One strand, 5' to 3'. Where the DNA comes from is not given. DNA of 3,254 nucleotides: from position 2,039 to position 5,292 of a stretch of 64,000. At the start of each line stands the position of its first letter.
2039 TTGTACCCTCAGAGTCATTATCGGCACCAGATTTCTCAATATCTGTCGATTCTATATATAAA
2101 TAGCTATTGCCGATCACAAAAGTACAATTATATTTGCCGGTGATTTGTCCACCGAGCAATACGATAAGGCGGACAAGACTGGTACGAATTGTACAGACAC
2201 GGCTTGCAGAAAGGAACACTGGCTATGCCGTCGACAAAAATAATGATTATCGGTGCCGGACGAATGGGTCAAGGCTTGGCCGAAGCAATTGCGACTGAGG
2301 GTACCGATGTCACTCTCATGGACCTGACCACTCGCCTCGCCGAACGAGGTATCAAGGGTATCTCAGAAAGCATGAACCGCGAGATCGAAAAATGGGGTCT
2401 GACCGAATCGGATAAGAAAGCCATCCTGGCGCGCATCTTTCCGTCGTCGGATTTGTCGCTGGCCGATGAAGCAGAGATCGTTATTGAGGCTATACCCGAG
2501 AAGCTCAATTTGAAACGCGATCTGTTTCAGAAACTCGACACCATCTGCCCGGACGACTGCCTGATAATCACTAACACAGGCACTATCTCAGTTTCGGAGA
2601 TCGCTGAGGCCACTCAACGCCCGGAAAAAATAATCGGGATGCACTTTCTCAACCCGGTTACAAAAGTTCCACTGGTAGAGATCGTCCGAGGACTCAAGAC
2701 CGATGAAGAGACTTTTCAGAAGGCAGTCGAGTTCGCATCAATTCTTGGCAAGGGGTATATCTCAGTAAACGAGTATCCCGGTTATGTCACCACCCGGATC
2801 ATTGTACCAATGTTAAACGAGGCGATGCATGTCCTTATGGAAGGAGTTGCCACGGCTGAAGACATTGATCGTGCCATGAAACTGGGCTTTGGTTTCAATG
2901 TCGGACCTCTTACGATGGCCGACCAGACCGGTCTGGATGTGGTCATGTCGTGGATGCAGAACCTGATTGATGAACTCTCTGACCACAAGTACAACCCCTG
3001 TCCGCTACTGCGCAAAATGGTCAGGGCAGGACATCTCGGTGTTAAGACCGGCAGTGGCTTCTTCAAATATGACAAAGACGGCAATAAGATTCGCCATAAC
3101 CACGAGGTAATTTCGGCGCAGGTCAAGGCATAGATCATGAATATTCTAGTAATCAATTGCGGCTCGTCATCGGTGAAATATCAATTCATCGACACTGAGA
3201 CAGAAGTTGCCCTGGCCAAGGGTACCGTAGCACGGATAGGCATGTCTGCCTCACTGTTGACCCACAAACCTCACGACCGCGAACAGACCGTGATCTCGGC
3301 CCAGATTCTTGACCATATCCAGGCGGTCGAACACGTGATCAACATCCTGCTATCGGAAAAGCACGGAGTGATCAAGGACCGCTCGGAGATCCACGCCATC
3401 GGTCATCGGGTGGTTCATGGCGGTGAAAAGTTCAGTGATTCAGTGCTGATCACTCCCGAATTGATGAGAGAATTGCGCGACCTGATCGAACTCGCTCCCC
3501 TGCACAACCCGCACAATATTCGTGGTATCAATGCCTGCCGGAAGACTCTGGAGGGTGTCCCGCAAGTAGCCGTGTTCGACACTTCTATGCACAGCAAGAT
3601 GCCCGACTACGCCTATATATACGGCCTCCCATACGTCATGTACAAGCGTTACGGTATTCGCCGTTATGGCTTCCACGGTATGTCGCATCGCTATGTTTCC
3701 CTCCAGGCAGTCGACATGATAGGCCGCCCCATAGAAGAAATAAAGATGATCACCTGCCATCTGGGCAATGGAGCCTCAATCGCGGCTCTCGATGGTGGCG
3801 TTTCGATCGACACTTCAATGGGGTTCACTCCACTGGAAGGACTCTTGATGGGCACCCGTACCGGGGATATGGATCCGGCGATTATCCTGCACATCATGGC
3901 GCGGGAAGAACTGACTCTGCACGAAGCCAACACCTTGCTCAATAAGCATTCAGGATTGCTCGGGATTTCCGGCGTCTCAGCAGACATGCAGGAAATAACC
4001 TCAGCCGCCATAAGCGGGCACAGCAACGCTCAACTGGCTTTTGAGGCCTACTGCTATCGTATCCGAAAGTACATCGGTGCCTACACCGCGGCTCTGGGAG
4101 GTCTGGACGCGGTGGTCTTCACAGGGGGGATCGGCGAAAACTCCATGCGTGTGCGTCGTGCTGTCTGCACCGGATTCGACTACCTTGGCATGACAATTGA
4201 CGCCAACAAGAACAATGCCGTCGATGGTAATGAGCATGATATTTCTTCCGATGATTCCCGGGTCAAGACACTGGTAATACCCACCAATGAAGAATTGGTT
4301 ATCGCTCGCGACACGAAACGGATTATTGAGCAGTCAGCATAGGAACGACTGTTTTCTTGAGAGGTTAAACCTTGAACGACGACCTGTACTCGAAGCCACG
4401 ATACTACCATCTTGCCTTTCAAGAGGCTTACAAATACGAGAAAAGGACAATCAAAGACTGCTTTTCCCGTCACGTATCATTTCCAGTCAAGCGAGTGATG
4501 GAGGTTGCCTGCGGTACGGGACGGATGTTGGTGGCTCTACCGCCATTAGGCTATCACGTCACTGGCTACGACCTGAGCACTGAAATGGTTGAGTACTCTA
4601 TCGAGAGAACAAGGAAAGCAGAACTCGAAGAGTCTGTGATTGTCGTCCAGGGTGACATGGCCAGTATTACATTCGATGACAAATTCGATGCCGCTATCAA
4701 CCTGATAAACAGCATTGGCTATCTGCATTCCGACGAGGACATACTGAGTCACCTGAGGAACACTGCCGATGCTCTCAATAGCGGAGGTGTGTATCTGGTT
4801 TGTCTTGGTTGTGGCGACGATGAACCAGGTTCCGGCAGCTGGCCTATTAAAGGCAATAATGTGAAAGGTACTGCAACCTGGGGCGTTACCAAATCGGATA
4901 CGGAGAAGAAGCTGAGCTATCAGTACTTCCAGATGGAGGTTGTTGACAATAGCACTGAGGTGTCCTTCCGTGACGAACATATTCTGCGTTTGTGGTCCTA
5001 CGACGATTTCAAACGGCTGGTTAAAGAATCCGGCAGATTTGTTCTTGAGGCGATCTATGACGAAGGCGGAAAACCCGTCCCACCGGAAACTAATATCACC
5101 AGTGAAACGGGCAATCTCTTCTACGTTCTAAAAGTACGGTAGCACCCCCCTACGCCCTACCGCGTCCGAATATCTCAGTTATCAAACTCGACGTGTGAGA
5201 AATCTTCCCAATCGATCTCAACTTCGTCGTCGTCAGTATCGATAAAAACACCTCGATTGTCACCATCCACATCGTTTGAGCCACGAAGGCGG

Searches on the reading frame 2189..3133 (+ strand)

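Call 76: search_protein_families(library=pfam, proteins=[window:2189-3133:+], max_evalue=0.00001)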
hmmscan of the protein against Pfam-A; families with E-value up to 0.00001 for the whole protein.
window:2189-3133:+ (314 aa): 2 families
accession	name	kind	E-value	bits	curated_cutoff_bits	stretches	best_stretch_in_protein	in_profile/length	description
PF02737.24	3HCDH_N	-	9.2e-57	192.3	22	1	17-195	1-179/180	3-hydroxyacyl-CoA dehydrogenase, NAD binding domain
PF00725.27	3HCDH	-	6.9e-32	110.3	22.1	1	198-294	1-97/97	3-hydroxyacyl-CoA dehydrogenase, C-terminal domain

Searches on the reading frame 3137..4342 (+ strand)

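Call 76: search_protein_families(library=pfam, proteins=[window:3137-4342:+], max_evalue=0.00001)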
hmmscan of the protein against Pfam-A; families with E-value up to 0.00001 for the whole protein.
window:3137-4342:+ (401 aa): 1 family
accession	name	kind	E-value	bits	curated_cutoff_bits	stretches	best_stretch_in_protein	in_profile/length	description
PF00871.23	Acetate_kinase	-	1.6e-150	501.6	22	1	3-391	2-392/392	Acetokinase family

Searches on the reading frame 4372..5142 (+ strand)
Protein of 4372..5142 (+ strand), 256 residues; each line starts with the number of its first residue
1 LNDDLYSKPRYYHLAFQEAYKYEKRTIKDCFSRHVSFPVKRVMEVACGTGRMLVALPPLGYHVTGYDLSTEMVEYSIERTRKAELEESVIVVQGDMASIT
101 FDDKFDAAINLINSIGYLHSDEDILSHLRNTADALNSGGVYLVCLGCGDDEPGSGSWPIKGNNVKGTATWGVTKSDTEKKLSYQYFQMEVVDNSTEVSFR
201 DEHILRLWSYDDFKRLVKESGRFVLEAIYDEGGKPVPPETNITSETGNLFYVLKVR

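Call 76: search_protein_families(library=pfam, proteins=[window:4372-5142:+], max_evalue=0.00001)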
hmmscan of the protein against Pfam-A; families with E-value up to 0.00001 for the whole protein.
window:4372-5142:+ (256 aa): 6 families
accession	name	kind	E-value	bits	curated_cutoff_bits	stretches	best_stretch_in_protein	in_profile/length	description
PF13649.12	Methyltransf_25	-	3.6e-15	56.9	27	1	42-139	1-97/97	Methyltransferase domain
PF08241.18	Methyltransf_11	-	1.4e-12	48.5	21.2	1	44-142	2-94/95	Methyltransferase domain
PF13489.12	Methyltransf_23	-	2.1e-11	44.3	27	1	36-221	20-158/164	Methyltransferase domain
PF13847.12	Methyltransf_31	-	4.6e-11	43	27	1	40-147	5-113/145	Methyltransferase domain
PF08242.18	Methyltransf_12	-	3.2e-10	41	30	1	43-140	1-97/98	Methyltransferase domain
PF03848.20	TehB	-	7.4e-06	26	20.4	1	40-144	32-133/193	Tellurite resistance protein TehB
